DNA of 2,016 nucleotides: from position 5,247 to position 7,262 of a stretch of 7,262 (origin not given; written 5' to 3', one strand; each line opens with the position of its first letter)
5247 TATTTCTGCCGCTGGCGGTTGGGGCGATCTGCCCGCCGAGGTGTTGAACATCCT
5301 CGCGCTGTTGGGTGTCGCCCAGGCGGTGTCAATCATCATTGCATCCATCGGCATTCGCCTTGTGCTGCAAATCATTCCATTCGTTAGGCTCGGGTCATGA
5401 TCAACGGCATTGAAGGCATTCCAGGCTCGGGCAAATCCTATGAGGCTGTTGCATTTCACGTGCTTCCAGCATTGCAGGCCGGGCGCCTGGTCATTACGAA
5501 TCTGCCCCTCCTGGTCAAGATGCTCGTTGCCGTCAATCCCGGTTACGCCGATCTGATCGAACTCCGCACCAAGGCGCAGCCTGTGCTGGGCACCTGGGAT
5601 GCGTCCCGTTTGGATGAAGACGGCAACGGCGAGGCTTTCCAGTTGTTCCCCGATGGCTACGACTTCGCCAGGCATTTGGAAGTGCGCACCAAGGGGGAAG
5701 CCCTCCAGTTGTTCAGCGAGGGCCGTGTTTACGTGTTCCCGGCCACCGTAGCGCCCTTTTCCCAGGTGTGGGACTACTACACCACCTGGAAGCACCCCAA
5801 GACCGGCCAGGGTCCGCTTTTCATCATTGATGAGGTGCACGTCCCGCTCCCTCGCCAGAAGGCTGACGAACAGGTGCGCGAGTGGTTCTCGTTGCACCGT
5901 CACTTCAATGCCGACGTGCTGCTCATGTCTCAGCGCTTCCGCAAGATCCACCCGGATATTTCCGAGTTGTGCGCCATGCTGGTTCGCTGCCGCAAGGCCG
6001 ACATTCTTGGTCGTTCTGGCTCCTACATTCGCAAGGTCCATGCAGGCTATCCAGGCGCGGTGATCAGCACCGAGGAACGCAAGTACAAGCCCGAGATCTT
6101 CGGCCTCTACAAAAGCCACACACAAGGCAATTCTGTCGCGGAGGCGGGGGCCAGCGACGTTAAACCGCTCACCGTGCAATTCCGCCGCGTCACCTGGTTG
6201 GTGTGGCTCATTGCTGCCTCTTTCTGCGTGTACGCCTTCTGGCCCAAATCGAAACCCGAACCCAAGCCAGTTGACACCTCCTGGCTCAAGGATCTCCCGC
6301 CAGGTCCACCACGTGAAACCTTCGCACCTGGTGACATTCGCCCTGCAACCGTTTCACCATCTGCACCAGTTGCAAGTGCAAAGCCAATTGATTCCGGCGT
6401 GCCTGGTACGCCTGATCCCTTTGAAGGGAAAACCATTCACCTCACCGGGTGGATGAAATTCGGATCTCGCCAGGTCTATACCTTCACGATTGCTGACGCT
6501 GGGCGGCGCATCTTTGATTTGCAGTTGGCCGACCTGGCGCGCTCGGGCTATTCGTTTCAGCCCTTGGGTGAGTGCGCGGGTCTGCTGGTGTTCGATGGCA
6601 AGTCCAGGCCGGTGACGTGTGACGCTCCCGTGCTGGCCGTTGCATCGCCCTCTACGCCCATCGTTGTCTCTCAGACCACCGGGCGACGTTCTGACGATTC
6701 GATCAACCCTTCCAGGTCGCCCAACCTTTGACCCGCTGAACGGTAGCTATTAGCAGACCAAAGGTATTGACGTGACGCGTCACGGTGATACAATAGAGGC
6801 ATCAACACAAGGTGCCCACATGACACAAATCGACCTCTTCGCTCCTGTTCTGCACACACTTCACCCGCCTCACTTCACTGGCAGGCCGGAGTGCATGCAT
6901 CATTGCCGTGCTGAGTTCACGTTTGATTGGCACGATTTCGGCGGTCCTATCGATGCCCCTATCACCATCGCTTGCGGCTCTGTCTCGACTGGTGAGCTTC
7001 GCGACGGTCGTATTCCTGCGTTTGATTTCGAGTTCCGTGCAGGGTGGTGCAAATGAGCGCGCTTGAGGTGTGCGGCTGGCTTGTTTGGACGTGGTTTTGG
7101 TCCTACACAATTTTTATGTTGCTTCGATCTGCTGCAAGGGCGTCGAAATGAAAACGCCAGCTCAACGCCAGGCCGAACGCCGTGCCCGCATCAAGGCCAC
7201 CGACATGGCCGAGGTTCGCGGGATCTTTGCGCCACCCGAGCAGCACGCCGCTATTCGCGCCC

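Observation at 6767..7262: Self-promoted three-gene cargo cassette downstream of zot, wrapping the circular junction (continues to 182)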

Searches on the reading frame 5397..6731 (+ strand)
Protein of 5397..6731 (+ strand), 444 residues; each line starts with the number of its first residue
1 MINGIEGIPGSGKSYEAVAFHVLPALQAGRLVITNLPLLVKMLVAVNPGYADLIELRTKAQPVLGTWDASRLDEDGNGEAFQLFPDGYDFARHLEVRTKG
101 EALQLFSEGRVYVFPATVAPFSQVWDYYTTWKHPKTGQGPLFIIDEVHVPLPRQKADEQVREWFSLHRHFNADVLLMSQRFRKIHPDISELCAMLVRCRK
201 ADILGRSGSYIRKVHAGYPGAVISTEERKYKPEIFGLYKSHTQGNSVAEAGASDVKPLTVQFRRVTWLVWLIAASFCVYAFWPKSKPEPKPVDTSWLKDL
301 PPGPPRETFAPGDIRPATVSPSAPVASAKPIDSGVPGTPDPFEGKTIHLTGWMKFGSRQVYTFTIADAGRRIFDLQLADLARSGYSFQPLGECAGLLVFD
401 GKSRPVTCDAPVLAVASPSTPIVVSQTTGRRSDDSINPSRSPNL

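Call 5: search_protein_families(library=pfam, proteins=[window:5397-6731:+], max_evalue=1)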
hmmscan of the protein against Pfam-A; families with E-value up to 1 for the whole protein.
window:5397-6731:+ (444 aa): 1 family
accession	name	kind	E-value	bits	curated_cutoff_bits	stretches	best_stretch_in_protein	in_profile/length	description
PF05707.18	Zot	-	9.2e-27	94.2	20.3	2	122-244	66-196/197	Zonular occludens toxin (Zot)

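Call 6: search_protein_families(library=phrogs, proteins=[window:5397-6731:+], max_evalue=1)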
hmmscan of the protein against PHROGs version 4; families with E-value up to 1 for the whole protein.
window:5397-6731:+ (444 aa): 8 families
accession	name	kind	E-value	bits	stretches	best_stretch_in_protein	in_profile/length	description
phrog_197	-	moron, auxiliary metabolic gene and host takeover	7.7e-70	237.7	1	1-429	27-400/486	Zot-like toxin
phrog_1041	-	moron, auxiliary metabolic gene and host takeover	2.8e-23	84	2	163-410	127-378/420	CTXphi Zot-like toxin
phrog_11271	-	head and packaging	5.9e-21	75.9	2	1-45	2-46/145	head morphogenesis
phrog_20922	-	head and packaging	8.8e-09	35.7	2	1-39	1-38/318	head morphogenesis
phrog_2666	-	head and packaging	9.5e-05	22.2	1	142-195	425-479/555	terminase large subunit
phrog_33291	-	unknown function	9.8e-05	23.2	1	6-37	7-38/190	-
phrog_1675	-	head and packaging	0.0012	19.3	0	5-48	6-48/353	morphogenesis (protein I of M13)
phrog_38513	-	unknown function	0.13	13.5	1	156-211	16-69/106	-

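Call 82: search_dna_similar(query=window:5397-6731:+, collection=phages, mode=protein, max_evalue=1e-10, max_rows=12)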
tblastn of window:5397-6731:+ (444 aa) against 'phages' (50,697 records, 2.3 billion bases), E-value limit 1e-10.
Records with a match: 39; places in all: 42; records where one place covers at least 80% of the query: 30.
Best place of each record, by identity: <60% 39.
By first word of the organism name: Vibrio 29; Phage 3; Villovirus 2; Fibrovirus 2; Inoviridae 1; Lentisphaerae 1; Pseudomonas 1.
By host as written in the record: Vibrio parahaemolyticus 6; - 5; Vibrio cholerae 5; Vibrio cyclitrophicus 10N.286.52.F6 4; Vibrio cholerae O139 3; Lentisphaerae bacterium WC36 2; Vibrio alginolyticus 2; Vibrio alginolyticus K05K4 2; and 7 more.
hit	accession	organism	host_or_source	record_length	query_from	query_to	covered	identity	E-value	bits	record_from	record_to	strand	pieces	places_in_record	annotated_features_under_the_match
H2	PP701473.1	Phage WC36-1-filamentous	Lentisphaerae bacterium WC36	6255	1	399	90%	33.2%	1e-47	181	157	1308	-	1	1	record has no annotation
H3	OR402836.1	Phage WC36-1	-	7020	1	399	90%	33.2%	1e-47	181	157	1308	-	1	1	record has no annotation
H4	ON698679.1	Inoviridae phage WC36-1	-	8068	1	399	90%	33.2%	1e-47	181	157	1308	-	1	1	record has no annotation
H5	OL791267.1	Lentisphaerae phage WC36-1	Lentisphaerae bacterium WC36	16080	1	399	90%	33.2%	1e-47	181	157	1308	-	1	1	record has no annotation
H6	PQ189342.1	Vibrio phage 10N.286.52.F6_PE002B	Vibrio cyclitrophicus 10N.286.52.F6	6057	1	408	92%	31.9%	2e-51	192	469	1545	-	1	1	hypothetical protein (x2)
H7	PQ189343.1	Vibrio phage 10N.286.52.F6_PE003A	Vibrio cyclitrophicus 10N.286.52.F6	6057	1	408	92%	31.9%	2e-51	192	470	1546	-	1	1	hypothetical protein (x2)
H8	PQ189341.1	Vibrio phage 10N.286.52.F6_PE002A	Vibrio cyclitrophicus 10N.286.52.F6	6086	1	408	92%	31.9%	2e-51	192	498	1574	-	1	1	hypothetical protein (x2)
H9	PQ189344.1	Vibrio phage 10N.286.52.F6_PE003B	Vibrio cyclitrophicus 10N.286.52.F6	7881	1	408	92%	31.9%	3e-51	192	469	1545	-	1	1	hypothetical protein (x2)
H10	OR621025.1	Pseudomonas phage 17897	Pseudomonas aeruginosa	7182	1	418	94%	31.0%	8e-42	164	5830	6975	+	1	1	ZOT-like protein | head virion protein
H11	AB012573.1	Villovirus Vf33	Vibrio parahaemolyticus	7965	1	408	92%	31.5%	1e-48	184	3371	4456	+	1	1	vpf380: Vpf380 | vpf104: Vpf104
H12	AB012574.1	Vibrio phage Vf12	Vibrio parahaemolyticus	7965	1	408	92%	31.5%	1e-48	184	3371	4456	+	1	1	vpf380: Vpf380 | vpf104: Vpf104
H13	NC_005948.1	Villovirus Vf33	Vibrio parahaemolyticus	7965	1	408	92%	31.5%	1e-48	184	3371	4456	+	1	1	putative assembly protein | putative minor coat protein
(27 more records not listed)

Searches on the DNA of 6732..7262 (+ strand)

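Call 4: search_dna_similar(query=window:6732-7262:+, collection=phages, mode=distant, max_rows=20)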
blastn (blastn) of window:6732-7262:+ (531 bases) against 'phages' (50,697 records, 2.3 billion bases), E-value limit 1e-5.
No match.

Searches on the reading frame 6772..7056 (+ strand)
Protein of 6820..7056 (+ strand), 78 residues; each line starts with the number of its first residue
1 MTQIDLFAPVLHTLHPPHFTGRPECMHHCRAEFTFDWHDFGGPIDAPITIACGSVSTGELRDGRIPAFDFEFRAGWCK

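Call 5: search_protein_families(library=pfam, proteins=[window:6820-7056:+, window:6772-7056:+], max_evalue=1)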
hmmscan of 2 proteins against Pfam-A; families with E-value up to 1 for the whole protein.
window:6820-7056:+ (78 aa): 0 families

window:6772-7056:+ (94 aa): 0 families

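Call 6: search_protein_families(library=phrogs, proteins=[window:6820-7056:+], max_evalue=1)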
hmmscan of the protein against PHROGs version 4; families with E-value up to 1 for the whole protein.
window:6820-7056:+ (78 aa): 0 families

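Call 7: find_related_loci(query=window:6820-7056:+, collection=viral_contigs, flank=8000)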
Query window:6820-7056:+ (78 aa) in viral_contigs; peptide patterns used: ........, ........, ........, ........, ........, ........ (x = any residue, [..] = any of these).
23 stretches matched a pattern; 1 encode a relative of the query (tblastn E <= 1e-3); 1 distinct loci.
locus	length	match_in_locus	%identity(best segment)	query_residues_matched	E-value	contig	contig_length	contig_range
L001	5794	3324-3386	62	45-65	1e-5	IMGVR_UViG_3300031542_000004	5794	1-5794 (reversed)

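Call 9: find_encoding_contigs(protein=window:6820-7056:+, flank=10000, max_places=10)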
Protein window:6820-7056:+ (78 aa): 1 contig read that carries it; 1 place shown.
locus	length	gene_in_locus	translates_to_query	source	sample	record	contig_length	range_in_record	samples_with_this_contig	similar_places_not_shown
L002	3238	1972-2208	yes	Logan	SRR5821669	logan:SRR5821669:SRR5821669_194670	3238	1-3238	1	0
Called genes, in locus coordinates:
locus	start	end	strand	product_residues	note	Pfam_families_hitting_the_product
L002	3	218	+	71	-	?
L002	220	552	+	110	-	PF10734:DUF2523 (weak)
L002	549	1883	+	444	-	PF05707:Zot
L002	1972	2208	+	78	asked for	-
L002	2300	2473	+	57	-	-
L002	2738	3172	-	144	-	-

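Call 10: find_homologous_proteins(query=window:6820-7056:+, max_evalue=0.01)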
Query window:6820-7056:+ (78 aa): 2 proteins with E <= 0.01 among 2 candidates.
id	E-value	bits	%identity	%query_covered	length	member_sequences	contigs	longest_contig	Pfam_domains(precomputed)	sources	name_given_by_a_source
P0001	9.0e-51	188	100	100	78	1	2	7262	-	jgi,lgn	-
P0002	2.8e-21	93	56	100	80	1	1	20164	-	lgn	-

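Call 11: find_encoding_contigs(protein=P0002, flank=10000, max_places=10)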
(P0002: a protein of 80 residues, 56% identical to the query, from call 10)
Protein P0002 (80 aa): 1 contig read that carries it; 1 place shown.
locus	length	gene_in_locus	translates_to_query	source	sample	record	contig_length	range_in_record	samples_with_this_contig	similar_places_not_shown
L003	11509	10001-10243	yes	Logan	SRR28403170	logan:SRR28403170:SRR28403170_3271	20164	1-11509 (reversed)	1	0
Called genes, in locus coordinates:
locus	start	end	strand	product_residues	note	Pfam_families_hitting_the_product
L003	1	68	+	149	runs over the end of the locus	PF07331:TctB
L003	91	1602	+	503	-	PF01970:TctA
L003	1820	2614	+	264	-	PF00596:Aldolase_II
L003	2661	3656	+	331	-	PF03401:TctC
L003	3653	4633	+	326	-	PF02826:2-Hacid_dh_C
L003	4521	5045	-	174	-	-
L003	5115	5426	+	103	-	PF02303:Phage_DNA_bind (weak)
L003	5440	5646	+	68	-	-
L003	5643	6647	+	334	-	PF23343:REP_ORF2-G2P, PF20199:RepSA (faint)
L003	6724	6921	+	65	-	-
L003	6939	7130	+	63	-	-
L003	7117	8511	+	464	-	-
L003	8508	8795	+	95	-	PF10734:DUF2523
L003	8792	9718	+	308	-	PF05707:Zot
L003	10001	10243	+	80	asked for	-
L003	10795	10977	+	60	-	-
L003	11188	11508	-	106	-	?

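Call 67: search_protein_families(library=padloc, proteins=[window:6820-7056:+, L003:10001-10243:+], max_evalue=0.01)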
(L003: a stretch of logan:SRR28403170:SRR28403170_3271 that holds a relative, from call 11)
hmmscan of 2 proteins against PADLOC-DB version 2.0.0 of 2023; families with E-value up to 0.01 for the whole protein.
window:6820-7056:+ (78 aa): 0 families

L003:10001-10243:+ (80 aa): 0 families

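Call 73: predict_structure(alignment_id=A7)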
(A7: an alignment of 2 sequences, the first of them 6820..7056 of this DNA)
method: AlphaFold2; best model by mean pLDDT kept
length: 78 residues; sequences in the alignment: 2
mean_pLDDT: 38.5   pTM: 0.18
mean pLDDT of the five models: 38.5, 32.5, 31.3, 30.8, 30.5
residues with pLDDT >= 90: 0; 70-90: 0; 50-70: 2; < 50: 76
segments of 3 or more residues with pLDDT < 50: 1-60, 63-78
pLDDT, mean of each block of 10 residues (from residue 1): 29 29 36 42 41 44 47 39
secondary structure, 60 per line:
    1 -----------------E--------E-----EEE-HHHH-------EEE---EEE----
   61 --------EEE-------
elements in order: E33-35 H37-40 E48-50 E54-56 E69-71
